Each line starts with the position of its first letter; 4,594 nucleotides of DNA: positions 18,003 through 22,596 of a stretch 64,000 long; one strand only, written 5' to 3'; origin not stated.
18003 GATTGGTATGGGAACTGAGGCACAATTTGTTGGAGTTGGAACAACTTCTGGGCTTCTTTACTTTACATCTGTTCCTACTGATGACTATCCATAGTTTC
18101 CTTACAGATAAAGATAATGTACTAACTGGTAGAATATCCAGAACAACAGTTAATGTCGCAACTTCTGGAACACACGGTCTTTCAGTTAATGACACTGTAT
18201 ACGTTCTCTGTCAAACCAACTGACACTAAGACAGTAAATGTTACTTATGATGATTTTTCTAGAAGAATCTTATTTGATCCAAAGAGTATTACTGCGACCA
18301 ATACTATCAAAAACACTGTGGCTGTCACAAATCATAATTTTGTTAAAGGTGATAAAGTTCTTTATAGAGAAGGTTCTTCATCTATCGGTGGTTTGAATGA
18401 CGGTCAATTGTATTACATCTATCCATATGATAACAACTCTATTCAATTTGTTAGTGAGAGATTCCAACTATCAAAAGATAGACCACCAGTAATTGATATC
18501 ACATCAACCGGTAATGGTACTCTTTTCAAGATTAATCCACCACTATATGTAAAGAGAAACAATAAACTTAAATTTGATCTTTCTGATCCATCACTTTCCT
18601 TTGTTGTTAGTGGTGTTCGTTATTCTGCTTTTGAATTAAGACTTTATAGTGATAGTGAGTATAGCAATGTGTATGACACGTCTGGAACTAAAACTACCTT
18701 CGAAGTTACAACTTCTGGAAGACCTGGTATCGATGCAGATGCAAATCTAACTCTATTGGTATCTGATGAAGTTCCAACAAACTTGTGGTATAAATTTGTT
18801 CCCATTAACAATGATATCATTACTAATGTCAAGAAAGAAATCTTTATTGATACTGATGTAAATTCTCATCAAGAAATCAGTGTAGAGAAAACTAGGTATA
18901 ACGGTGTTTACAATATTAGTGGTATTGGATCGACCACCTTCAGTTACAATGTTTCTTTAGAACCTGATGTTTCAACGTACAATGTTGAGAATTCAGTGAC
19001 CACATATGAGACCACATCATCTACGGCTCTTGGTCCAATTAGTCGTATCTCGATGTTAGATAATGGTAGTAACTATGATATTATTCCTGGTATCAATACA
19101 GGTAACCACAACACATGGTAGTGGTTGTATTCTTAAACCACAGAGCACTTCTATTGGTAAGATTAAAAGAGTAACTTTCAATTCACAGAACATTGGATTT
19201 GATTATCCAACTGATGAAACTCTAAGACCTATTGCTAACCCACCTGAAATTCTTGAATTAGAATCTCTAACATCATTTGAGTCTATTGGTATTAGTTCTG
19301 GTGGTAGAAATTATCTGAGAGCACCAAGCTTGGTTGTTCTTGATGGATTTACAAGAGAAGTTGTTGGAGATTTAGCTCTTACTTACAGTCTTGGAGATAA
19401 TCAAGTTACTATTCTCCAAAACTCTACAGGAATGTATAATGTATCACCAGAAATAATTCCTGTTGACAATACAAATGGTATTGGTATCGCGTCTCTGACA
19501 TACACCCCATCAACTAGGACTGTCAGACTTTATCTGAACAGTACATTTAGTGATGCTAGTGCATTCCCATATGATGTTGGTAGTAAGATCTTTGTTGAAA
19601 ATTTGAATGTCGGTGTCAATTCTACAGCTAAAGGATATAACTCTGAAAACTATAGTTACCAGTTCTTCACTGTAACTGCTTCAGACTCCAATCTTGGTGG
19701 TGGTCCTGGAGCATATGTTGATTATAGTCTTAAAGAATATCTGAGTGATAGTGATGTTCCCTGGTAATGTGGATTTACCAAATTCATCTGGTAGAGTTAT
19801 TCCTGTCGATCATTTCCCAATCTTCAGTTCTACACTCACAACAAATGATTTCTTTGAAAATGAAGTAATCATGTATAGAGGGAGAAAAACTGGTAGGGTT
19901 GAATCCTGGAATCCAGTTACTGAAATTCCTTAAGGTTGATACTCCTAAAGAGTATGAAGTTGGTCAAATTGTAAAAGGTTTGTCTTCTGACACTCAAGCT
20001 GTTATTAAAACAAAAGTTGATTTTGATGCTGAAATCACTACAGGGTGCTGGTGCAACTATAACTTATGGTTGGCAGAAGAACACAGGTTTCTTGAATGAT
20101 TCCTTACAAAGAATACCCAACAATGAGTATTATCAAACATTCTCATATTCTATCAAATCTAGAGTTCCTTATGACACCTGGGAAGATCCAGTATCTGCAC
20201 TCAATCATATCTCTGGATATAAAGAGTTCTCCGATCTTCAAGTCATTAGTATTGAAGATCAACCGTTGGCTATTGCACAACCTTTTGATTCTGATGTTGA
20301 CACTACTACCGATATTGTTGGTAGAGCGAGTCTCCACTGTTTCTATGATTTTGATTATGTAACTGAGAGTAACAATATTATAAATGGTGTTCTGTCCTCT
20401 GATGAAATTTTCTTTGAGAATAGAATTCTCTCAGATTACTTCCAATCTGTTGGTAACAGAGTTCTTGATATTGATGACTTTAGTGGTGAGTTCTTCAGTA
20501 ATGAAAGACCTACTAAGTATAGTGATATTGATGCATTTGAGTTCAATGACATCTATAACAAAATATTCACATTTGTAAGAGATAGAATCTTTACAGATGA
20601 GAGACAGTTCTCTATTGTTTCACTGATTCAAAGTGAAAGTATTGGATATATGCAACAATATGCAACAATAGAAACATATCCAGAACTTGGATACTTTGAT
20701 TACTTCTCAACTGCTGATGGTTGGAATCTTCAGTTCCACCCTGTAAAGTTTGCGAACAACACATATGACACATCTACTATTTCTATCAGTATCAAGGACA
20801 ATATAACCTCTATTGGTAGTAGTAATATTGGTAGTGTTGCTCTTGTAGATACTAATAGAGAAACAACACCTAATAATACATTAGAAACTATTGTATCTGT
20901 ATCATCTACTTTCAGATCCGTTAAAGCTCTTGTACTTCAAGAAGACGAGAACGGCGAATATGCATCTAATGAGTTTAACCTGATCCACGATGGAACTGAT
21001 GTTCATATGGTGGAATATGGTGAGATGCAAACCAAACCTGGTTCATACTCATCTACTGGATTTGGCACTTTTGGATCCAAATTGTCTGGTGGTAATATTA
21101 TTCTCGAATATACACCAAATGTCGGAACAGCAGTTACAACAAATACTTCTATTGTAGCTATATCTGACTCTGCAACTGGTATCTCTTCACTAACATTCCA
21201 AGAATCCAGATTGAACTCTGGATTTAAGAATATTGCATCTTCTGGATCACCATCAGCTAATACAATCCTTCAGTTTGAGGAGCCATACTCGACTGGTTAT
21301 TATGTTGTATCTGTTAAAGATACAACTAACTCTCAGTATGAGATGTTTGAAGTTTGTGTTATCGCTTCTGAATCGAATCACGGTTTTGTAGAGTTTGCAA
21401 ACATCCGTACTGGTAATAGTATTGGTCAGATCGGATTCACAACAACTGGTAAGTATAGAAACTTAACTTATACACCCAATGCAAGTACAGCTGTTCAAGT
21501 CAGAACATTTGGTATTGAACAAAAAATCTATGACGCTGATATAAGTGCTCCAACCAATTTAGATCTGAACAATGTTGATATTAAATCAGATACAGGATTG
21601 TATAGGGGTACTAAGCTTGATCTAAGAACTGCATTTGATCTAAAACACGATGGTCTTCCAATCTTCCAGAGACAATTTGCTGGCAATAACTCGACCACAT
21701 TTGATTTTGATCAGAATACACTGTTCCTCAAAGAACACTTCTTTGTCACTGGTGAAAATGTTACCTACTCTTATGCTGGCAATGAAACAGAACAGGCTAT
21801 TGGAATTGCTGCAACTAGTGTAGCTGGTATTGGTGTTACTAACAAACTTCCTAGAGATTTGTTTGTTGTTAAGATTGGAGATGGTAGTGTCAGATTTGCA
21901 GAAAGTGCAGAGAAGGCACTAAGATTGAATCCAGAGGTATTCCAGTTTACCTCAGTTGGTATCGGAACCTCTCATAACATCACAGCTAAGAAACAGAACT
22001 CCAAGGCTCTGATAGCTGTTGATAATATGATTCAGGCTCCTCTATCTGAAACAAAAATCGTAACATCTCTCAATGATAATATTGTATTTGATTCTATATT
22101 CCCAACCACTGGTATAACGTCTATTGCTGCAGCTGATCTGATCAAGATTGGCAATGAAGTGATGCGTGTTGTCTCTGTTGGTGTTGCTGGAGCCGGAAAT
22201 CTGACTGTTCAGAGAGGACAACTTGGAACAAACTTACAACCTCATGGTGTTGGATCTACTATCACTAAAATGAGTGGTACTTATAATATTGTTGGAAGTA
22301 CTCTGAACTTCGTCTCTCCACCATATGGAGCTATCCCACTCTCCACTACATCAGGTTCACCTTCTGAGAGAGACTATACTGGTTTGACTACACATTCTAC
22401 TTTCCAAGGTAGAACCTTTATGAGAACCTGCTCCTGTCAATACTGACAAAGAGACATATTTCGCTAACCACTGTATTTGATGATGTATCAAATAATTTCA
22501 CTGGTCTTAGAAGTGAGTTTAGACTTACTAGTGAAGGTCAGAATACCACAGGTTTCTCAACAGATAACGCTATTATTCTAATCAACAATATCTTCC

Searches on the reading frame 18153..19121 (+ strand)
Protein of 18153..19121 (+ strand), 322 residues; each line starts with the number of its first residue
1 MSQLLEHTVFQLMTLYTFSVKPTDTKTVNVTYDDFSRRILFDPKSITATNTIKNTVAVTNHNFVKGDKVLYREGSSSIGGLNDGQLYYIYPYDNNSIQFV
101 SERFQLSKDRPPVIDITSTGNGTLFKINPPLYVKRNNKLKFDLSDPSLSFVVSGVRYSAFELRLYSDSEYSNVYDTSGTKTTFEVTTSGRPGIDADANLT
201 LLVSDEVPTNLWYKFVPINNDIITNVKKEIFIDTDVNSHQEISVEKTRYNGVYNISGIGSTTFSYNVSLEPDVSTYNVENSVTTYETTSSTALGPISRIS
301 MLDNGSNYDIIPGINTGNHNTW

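Call 11: search_protein_families(library=phrogs, proteins=[window:18153-19121:+])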
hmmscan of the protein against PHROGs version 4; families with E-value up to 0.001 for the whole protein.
window:18153-19121:+ (322 aa): 1 family
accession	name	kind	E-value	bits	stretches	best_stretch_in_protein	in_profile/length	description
phrog_2885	-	tail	1.8e-68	231.3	1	22-316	1777-2072/4179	baseplate wedge subunit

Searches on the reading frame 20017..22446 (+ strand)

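Call 11: search_protein_families(library=phrogs, proteins=[window:20017-22446:+])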
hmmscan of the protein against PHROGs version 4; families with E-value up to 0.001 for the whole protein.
window:20017-22446:+ (809 aa): 3 families
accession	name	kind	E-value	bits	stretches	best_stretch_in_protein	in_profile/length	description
phrog_2885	-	tail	5.4e-184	614.8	1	11-804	2390-3191/4179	baseplate wedge subunit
phrog_4406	-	head and packaging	7.7e-15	53.6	1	19-89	1817-1887/3231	virion structural protein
phrog_26741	-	unknown function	1.1e-05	25.4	1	16-79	375-437/497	-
